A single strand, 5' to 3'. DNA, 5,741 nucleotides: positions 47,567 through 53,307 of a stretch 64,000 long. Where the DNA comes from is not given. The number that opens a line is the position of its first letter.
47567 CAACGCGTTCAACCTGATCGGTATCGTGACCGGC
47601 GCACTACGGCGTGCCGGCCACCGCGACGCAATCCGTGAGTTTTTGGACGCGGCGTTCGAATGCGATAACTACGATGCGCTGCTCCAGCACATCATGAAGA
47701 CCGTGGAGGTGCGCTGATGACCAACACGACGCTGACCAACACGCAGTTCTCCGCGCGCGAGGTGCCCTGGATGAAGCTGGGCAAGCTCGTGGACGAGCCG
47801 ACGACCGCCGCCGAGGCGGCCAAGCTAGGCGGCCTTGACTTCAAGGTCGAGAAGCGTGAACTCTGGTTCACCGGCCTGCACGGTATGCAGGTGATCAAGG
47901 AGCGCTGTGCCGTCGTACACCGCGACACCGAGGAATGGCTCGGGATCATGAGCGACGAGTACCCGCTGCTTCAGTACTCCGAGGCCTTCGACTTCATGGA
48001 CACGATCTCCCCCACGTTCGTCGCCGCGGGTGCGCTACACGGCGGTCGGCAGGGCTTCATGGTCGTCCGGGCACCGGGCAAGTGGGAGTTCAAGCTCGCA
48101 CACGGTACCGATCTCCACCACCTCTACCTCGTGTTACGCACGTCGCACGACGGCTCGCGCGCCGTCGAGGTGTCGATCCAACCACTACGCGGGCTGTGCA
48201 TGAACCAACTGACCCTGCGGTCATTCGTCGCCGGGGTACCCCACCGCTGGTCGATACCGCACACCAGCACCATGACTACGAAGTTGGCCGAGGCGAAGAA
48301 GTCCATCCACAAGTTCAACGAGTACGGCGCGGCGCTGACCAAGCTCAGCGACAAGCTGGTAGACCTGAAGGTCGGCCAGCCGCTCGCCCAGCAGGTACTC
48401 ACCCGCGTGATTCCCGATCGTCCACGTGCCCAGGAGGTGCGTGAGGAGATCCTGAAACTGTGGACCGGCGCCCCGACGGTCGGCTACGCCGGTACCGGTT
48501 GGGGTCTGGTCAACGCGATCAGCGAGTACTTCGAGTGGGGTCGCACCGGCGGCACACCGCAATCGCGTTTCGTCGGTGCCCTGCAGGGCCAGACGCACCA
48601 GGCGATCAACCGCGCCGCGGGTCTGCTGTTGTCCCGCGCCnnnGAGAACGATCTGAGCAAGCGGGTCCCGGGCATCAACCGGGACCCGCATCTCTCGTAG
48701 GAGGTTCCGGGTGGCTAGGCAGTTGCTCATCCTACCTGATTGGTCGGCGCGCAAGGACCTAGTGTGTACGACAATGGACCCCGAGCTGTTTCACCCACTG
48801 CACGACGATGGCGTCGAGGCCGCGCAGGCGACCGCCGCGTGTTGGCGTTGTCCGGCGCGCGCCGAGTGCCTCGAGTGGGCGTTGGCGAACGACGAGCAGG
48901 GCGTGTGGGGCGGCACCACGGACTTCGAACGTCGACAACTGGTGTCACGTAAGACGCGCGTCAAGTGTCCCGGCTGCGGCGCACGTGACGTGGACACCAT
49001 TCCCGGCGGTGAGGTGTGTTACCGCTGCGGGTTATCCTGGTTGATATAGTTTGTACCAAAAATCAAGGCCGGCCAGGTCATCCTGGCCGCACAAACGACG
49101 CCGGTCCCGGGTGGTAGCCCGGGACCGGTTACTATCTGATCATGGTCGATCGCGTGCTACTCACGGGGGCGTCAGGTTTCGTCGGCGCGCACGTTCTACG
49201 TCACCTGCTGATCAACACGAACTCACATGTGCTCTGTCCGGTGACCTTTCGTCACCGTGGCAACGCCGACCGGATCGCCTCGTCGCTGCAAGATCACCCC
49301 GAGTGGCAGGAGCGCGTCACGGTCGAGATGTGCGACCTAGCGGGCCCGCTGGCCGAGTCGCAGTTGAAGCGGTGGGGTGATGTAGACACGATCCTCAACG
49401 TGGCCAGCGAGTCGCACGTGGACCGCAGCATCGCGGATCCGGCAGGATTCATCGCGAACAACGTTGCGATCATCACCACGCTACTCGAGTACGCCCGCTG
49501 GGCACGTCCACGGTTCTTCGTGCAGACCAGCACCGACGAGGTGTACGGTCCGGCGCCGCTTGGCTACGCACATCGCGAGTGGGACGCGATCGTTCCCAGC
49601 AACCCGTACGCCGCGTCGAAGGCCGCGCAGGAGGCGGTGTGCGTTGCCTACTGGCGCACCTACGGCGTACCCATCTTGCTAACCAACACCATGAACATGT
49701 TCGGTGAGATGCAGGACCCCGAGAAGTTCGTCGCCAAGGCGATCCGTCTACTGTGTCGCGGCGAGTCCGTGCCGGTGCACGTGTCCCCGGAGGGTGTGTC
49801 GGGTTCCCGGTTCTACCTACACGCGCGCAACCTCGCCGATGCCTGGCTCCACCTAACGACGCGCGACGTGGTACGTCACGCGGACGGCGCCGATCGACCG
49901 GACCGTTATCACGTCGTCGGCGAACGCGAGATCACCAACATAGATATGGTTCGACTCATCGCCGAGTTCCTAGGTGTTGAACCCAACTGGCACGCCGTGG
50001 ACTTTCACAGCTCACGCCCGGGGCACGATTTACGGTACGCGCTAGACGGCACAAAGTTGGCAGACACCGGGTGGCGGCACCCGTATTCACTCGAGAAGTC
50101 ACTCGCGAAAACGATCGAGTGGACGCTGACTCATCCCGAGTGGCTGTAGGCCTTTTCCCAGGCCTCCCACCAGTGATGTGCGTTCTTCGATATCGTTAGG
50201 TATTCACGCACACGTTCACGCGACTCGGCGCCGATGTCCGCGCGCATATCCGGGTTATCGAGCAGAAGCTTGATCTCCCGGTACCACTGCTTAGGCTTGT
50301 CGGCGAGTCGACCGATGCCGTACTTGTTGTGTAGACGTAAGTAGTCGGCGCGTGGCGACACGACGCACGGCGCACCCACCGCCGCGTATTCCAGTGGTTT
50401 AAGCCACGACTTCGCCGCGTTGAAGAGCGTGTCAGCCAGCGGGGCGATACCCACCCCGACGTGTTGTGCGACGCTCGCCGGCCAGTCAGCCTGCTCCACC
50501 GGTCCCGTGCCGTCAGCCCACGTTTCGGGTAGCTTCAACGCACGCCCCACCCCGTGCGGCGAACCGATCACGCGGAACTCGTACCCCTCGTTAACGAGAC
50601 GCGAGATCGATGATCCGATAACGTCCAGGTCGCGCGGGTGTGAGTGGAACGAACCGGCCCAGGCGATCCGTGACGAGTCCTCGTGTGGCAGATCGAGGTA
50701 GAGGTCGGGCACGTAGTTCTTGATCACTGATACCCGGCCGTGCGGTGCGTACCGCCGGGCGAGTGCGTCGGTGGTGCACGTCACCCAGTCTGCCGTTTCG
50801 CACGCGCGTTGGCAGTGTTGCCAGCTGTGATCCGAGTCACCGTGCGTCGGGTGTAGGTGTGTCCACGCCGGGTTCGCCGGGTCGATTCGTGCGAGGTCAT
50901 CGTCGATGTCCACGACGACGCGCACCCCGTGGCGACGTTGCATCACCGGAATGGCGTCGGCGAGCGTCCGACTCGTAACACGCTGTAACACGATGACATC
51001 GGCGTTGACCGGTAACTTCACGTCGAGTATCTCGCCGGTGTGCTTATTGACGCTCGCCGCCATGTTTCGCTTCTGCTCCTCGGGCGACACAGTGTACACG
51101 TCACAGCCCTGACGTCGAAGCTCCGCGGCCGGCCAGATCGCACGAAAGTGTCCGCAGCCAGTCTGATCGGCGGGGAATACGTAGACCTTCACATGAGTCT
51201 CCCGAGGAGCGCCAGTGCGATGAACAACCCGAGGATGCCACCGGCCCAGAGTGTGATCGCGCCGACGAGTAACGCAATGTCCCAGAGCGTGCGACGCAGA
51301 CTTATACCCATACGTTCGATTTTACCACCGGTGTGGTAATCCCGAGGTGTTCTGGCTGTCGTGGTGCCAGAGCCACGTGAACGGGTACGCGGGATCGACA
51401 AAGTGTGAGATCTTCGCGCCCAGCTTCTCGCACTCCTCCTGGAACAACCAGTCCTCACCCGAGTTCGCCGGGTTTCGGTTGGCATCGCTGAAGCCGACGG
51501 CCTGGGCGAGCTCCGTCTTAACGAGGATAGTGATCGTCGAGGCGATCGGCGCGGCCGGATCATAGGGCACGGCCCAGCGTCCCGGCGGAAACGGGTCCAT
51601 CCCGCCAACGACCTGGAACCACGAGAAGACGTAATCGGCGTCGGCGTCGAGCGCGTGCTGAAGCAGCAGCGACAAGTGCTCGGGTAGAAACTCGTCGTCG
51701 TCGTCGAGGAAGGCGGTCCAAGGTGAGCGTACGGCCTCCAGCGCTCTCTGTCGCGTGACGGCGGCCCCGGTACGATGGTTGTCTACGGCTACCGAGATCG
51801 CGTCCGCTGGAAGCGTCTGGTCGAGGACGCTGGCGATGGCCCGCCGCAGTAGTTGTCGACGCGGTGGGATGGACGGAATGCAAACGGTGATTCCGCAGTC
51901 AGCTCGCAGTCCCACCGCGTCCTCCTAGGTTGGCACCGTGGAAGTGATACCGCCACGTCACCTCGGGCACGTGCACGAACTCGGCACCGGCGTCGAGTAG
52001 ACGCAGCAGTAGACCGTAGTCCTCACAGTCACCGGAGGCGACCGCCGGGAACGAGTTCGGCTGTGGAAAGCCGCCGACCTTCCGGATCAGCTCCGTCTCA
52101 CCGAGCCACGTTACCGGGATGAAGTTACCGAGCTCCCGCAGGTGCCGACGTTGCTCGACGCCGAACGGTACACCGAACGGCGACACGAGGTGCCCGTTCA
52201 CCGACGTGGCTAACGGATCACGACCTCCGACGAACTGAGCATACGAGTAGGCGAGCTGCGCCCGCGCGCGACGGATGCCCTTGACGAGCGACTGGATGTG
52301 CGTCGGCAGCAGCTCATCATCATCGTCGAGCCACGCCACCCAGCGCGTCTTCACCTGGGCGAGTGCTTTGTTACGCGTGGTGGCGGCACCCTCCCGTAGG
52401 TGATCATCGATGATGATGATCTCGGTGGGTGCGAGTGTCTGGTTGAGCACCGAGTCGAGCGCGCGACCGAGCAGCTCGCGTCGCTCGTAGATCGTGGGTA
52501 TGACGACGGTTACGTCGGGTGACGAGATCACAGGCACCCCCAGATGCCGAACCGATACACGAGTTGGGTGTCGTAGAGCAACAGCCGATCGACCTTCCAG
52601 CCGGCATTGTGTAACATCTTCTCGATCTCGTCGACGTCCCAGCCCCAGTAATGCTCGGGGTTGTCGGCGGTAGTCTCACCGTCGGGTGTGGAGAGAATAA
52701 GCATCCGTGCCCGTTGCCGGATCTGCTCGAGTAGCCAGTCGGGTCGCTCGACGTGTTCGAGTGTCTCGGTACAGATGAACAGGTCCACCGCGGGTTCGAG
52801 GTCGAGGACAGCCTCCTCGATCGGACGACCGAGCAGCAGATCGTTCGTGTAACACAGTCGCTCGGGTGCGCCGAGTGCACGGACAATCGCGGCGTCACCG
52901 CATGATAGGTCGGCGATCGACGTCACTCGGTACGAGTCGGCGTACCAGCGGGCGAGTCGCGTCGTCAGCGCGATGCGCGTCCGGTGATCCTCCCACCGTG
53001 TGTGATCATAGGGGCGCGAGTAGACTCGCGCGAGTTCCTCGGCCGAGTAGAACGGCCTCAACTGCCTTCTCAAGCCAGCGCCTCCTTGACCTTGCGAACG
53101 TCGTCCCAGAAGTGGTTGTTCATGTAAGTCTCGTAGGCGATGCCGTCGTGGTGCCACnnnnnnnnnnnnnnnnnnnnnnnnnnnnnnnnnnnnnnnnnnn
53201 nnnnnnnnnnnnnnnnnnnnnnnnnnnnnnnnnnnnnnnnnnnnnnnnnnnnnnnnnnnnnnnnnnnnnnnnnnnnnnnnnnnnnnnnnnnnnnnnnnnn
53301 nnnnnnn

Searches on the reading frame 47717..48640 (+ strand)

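Call 12: search_protein_families(library=phrogs, proteins=[window:47717-48640:+], max_evalue=0.001)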
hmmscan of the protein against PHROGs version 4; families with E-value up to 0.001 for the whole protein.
window:47717-48640:+ (308 aa): 1 family
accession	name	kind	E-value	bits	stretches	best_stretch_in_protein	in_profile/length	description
phrog_1221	-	unknown function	2.2e-41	143.1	1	5-281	24-315/355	-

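Call 34: search_protein_families(library=pfam, proteins=[window:47717-48640:+], max_evalue=0.01)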
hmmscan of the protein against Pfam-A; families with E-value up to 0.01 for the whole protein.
window:47717-48640:+ (308 aa): 1 family
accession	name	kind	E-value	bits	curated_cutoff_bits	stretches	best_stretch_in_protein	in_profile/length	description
PF06067.16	DUF932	-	2.6e-31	109.6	23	1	75-283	2-212/227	Domain of unknown function (DUF932)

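Call 60: search_protein_families(library=padloc, proteins=[window:47717-48640:+], max_evalue=0.01)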
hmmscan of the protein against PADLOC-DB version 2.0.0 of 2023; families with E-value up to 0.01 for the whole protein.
window:47717-48640:+ (308 aa): 0 families

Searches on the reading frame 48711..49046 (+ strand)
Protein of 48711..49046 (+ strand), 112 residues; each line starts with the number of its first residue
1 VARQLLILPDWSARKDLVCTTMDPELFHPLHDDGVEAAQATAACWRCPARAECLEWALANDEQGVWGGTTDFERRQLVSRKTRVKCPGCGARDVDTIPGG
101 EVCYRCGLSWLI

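Call 75: search_protein_families(library=pfam, proteins=[window:48711-49046:+], max_evalue=0.01)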
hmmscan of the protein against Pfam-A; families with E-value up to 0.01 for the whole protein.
window:48711-49046:+ (112 aa): 1 family
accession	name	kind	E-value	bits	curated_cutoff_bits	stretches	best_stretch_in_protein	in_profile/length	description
PF02467.21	Whib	-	2.7e-16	60.3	23.6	1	17-77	5-65/65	Transcription factor WhiB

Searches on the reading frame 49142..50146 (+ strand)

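Call 12: search_protein_families(library=phrogs, proteins=[window:49142-50146:+], max_evalue=0.001)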
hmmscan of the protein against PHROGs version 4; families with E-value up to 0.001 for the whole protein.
window:49142-50146:+ (335 aa): 1 family
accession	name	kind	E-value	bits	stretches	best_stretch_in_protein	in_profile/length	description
phrog_540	-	DNA, RNA and nucleotide metabolism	5.5e-69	234.3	1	3-334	293-600/715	nucleotide-sugar epimerase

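Call 34: search_protein_families(library=pfam, proteins=[window:49142-50146:+], max_evalue=0.01)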
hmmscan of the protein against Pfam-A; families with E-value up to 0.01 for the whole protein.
window:49142-50146:+ (335 aa): 6 families
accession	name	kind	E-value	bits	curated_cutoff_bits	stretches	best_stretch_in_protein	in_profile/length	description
PF16363.11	GDP_Man_Dehyd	-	1.2e-37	130.5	27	1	6-323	1-331/332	GDP-mannose 4,6 dehydratase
PF01370.27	Epimerase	-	9.6e-37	127.1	20.9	1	5-241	1-227/240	NAD dependent epimerase/dehydratase family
PF04321.23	RmlD_sub_bind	-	2.7e-11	43.5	27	1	4-286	2-241/287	RmlD substrate binding domain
PF07993.18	NAD_binding_4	-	2.2e-09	37.3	20.1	1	7-179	1-200/258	Male sterility protein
PF02719.21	Polysacc_synt_2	-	8.4e-06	25.6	20.2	1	5-151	1-149/293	Polysaccharide biosynthesis protein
PF01073.25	3Beta_HSD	-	0.00022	20.8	22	1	7-168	2-158/280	3-beta hydroxysteroid dehydrogenase/isomerase family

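Call 57: search_protein_families(library=ncbifam, proteins=[window:49142-50146:+], max_evalue=0.01)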
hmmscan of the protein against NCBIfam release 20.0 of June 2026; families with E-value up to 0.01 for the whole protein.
window:49142-50146:+ (335 aa): 22 families
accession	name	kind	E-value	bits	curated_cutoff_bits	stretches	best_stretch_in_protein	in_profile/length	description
TIGR01181.1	dTDP_gluc_dehyt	equivalog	4.4e-60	203.4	365.1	1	4-334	1-317/321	dTDP-glucose 4,6-dehydratase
NF007582.0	PRK10217.1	equivalog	8.5e-43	146.8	698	1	3-334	2-337/355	dTDP-glucose 4,6-dehydratase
NF007490.0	PRK10084.1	subfamily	1.4e-42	145.9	649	1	4-334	2-340/361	dTDP-glucose 4,6-dehydratase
TIGR04180.1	EDH_00030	hypoth_equivalog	1.2e-18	67.3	475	1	5-207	1-196/297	NAD-dependent 4,6-dehydratase LegB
TIGR01179.1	galE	equivalog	5.1e-16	58.4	262.3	1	4-329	1-326/332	UDP-glucose 4-epimerase GalE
TIGR01746.1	Thioester-redct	subfamily_domain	6.5e-14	51.9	213.35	1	5-169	2-179/371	thioester reductase domain-containing protein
TIGR02622.1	CDP_4_6_dhtase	equivalog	6.4e-12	45.3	278.45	1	4-175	6-173/352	CDP-glucose 4,6-dehydratase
NF011728.1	PRK15181.1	equivalog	2.4e-11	43.2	760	1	3-244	16-255/348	Vi polysaccharide biosynthesis UDP-N-acetylglucosaminuronic acid C-4 epimerase TviC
NF038078.1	NRPS_MxcG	equivalog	3e-11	41.4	2300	1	4-134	1084-1220/1442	myxochelin non-ribosomal peptide synthetase MxcG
NF047922.1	GDPFucSynFcl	equivalog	1.1e-10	41.5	500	1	138-331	115-304/308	GDP-L-fucose synthase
NF007956.0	PRK10675.1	subfamily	1.6e-10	40.7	394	1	4-166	2-159/338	UDP-glucose 4-epimerase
TIGR01214.1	rmlD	equivalog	5.3e-09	35.6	224.05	1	4-278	1-227/285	dTDP-4-dehydrorhamnose reductase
TIGR01472.1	gmd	equivalog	9.1e-08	31.7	415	1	5-179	3-178/342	GDP-mannose 4,6-dehydratase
TIGR03466.1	HpnA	hypoth_equivalog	5.1e-06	25.6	367.65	1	4-188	2-172/327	hopanoid-associated sugar epimerase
TIGR02197.1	heptose_epim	equivalog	2.6e-05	23.6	274.6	1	5-166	1-148/316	ADP-glyceromanno-heptose 6-epimerase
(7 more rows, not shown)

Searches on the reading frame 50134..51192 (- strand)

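Call 34: search_protein_families(library=pfam, proteins=[window:50134-51192:-], max_evalue=0.01)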
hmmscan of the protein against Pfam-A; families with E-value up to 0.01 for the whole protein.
window:50134-51192:- (353 aa): 3 families
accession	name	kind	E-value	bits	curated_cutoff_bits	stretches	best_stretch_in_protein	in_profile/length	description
PF13524.12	Glyco_trans_1_2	-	9.3e-08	32.6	25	1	202-340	13-141/144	Glycosyl transferase-like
PF13692.12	Glyco_trans_1_4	-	0.00096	19.9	27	1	175-313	3-142/142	Glycosyl transferases group 1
PF00534.26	Glycos_transf_1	-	0.0093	15.9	26.4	0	265-327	108-172/172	Glycosyl transferases group 1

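Call 35: search_protein_families(library=phrogs, proteins=[window:50134-51192:-], max_evalue=0.001)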
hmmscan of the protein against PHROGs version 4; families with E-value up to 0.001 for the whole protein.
window:50134-51192:- (353 aa): 1 family
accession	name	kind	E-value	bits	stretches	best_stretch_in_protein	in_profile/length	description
phrog_7162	-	moron, auxiliary metabolic gene and host takeover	6.6e-41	141.5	1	8-335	9-295/309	glycosyltransferase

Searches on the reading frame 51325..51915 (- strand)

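Call 34: search_protein_families(library=pfam, proteins=[window:51325-51915:-], max_evalue=0.01)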
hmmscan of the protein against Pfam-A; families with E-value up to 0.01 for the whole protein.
window:51325-51915:- (197 aa): 2 families
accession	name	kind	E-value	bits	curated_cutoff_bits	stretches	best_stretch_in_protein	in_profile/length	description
PF00535.33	Glycos_transf_2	-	1e-11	45.5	23.3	1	45-113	60-128/168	Glycosyl transferase family 2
PF13641.12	Glyco_tranf_2_3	-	0.00057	20.4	27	1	26-94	43-117/230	Glycosyltransferase like family 2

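Call 35: search_protein_families(library=phrogs, proteins=[window:51325-51915:-], max_evalue=0.001)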
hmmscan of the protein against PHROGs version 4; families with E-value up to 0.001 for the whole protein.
window:51325-51915:- (197 aa): 2 families
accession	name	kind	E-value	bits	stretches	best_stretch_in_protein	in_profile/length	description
phrog_14775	-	moron, auxiliary metabolic gene and host takeover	9e-46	157.1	1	8-197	4-203/203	glycosyltransferase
phrog_8858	-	moron, auxiliary metabolic gene and host takeover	0.00045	20.1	1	39-108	50-119/395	glycosyltransferase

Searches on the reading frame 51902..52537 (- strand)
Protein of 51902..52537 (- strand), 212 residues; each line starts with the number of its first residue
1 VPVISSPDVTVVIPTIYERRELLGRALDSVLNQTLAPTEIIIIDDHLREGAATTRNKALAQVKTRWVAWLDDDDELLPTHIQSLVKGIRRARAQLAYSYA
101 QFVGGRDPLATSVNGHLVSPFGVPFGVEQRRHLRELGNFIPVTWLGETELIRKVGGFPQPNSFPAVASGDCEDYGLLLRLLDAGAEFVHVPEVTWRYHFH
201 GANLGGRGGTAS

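Call 34: search_protein_families(library=pfam, proteins=[window:51902-52537:-], max_evalue=0.01)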
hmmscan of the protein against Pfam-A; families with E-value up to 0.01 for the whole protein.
window:51902-52537:- (212 aa): 2 families
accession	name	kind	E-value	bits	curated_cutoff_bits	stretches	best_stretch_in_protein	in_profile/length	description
PF00535.33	Glycos_transf_2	-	6.5e-17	62.4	23.3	2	48-98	63-113/168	Glycosyl transferase family 2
PF13641.12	Glyco_tranf_2_3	-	0.00012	22.6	27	0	7-43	1-36/230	Glycosyltransferase like family 2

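Call 35: search_protein_families(library=phrogs, proteins=[window:51902-52537:-], max_evalue=0.001)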
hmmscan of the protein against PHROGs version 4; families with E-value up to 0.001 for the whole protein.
window:51902-52537:- (212 aa): 4 families
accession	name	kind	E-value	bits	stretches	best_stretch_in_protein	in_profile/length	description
phrog_14775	-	moron, auxiliary metabolic gene and host takeover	6.3e-27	95.5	1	7-207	3-199/203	glycosyltransferase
phrog_8858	-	moron, auxiliary metabolic gene and host takeover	1.5e-05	25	1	5-105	10-116/395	glycosyltransferase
phrog_9549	-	moron, auxiliary metabolic gene and host takeover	9e-05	23.5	0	53-84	72-103/221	glycosyltransferase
phrog_22739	-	moron, auxiliary metabolic gene and host takeover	0.00011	22.4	0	9-51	4-47/327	GtrB-like O-antigen conversion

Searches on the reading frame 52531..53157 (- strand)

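Call 75: search_protein_families(library=pfam, proteins=[window:52531-53157:-], max_evalue=0.01)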
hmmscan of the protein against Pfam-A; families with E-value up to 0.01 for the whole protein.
window:52531-53157:- (209 aa): 1 family
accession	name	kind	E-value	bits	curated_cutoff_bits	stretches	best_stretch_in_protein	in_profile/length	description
PF13489.12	Methyltransf_23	-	0.00075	19.7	27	1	120-189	78-161/164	Methyltransferase domain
